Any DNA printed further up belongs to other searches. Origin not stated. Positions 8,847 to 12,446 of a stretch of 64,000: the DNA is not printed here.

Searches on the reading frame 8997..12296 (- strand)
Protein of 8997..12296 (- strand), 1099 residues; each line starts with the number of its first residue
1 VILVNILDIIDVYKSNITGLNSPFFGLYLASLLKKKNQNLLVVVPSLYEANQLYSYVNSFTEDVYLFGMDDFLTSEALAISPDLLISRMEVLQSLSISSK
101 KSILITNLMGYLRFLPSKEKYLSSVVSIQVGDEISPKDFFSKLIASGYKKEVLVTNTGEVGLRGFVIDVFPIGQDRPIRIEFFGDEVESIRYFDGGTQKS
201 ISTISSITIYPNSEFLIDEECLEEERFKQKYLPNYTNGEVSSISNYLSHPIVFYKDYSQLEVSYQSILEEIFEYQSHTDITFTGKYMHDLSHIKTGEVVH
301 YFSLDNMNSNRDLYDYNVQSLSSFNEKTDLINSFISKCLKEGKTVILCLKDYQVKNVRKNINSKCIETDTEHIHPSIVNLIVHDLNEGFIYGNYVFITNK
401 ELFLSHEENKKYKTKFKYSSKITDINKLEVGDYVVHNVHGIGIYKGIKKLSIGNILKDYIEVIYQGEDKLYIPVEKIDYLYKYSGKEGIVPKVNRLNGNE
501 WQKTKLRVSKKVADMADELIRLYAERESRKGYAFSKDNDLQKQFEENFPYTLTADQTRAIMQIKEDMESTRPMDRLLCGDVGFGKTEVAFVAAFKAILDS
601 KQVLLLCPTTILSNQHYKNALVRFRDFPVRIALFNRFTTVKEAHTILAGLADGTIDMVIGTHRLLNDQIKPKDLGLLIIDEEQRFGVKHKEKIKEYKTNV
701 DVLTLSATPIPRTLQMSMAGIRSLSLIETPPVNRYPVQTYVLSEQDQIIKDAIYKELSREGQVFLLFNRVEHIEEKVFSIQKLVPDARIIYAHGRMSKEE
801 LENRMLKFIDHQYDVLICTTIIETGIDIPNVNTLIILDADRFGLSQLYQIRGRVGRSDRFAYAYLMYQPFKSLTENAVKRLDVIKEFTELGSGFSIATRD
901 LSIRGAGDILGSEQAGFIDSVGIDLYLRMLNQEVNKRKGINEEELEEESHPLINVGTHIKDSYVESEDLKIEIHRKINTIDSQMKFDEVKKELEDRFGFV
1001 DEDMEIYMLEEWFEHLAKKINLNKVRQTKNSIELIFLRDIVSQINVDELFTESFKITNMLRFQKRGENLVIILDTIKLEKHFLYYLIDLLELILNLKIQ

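Call 35: search_protein_families(library=pfam, proteins=[window:8997-12296:-], max_evalue=0.00001)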
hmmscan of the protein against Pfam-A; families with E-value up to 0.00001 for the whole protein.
window:8997-12296:- (1099 aa): 6 families
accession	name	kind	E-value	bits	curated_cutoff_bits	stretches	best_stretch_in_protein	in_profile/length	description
PF17757.6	UvrB_inter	-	1.2e-25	89.8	22.9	1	126-215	1-91/91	UvrB interaction domain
PF00270.35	DEAD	-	3.9e-23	82.5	26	1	553-715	1-165/167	DEAD/DEAH box helicase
PF00271.37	Helicase_C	-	3.9e-21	75.8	23.5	1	751-857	8-109/110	Helicase conserved C-terminal domain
PF02559.22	CarD_TRCF_RID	-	1.4e-16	60.8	23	1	428-484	1-57/57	CarD-like/TRCF RID domain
PF03461.20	TRCF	-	4.4e-13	49.8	25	1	954-1038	2-86/95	TRCF domain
PF04851.21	ResIII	-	8.3e-11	42.5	22.5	1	551-709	3-162/164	Type III restriction enzyme, res subunit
